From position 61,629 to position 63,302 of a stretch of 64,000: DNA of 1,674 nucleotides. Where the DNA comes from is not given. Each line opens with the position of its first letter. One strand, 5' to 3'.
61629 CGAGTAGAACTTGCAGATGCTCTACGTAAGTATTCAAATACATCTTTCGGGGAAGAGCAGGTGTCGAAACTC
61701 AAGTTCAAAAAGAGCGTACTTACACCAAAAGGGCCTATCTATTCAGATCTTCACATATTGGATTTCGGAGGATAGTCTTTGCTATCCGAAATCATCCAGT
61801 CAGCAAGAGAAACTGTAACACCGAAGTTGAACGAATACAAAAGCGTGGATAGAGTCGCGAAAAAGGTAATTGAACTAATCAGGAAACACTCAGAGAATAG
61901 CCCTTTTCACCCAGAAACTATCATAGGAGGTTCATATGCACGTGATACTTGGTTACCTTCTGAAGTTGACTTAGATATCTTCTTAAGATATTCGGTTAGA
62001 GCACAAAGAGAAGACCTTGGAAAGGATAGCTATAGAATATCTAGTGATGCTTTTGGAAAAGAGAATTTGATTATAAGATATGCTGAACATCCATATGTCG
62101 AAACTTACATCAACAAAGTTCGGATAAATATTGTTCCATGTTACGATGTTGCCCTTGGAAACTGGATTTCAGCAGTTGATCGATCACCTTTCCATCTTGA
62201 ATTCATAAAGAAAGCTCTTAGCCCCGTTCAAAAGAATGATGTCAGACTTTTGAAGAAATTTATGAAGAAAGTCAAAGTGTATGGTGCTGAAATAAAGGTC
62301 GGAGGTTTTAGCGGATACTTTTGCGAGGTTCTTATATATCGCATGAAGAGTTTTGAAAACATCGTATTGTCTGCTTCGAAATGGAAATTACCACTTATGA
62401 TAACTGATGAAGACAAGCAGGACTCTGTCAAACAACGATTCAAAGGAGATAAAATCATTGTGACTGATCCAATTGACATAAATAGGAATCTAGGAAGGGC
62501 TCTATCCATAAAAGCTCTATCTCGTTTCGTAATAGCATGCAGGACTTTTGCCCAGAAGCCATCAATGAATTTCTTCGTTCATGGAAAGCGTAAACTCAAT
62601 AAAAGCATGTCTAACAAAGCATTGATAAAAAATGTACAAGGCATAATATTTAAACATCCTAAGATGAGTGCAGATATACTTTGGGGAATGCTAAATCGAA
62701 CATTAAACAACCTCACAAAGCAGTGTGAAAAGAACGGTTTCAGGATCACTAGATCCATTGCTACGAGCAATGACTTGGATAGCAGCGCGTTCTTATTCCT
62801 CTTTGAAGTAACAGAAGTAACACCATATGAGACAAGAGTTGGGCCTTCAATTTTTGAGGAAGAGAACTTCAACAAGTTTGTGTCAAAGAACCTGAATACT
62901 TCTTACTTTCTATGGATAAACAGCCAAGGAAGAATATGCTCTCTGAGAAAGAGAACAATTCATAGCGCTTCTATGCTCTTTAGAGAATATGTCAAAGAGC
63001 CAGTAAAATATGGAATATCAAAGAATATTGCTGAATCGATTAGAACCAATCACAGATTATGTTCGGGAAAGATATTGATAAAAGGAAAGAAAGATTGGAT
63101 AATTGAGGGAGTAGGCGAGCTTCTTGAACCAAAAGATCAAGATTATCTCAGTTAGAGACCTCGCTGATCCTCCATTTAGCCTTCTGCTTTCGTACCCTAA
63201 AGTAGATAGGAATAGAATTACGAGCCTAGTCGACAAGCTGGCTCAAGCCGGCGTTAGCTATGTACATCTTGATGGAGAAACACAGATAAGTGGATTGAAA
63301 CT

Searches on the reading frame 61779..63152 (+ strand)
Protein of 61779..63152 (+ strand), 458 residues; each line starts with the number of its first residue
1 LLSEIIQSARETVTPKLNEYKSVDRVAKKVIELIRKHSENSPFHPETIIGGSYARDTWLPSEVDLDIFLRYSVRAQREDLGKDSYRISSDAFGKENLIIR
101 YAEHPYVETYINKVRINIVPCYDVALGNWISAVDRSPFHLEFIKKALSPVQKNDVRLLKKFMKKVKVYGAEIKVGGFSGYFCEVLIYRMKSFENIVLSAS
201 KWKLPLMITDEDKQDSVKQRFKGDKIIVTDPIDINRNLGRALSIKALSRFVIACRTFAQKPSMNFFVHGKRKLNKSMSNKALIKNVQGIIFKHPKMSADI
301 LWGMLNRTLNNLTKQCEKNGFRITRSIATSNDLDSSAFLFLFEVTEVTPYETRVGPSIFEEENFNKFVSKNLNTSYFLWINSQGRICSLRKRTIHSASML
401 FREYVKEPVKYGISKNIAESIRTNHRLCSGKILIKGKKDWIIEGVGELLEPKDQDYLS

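Call 27: search_protein_families(library=ncbifam, proteins=[window:61779-63152:+], max_evalue=0.00001)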
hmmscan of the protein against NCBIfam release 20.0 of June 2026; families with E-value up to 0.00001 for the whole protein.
window:61779-63152:+ (458 aa): 1 family
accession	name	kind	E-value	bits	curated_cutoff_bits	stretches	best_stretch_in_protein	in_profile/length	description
TIGR03671.1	cca_archaeal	equivalog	1.8e-106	356.4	281.3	1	6-407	2-402/410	CCA tRNA nucleotidyltransferase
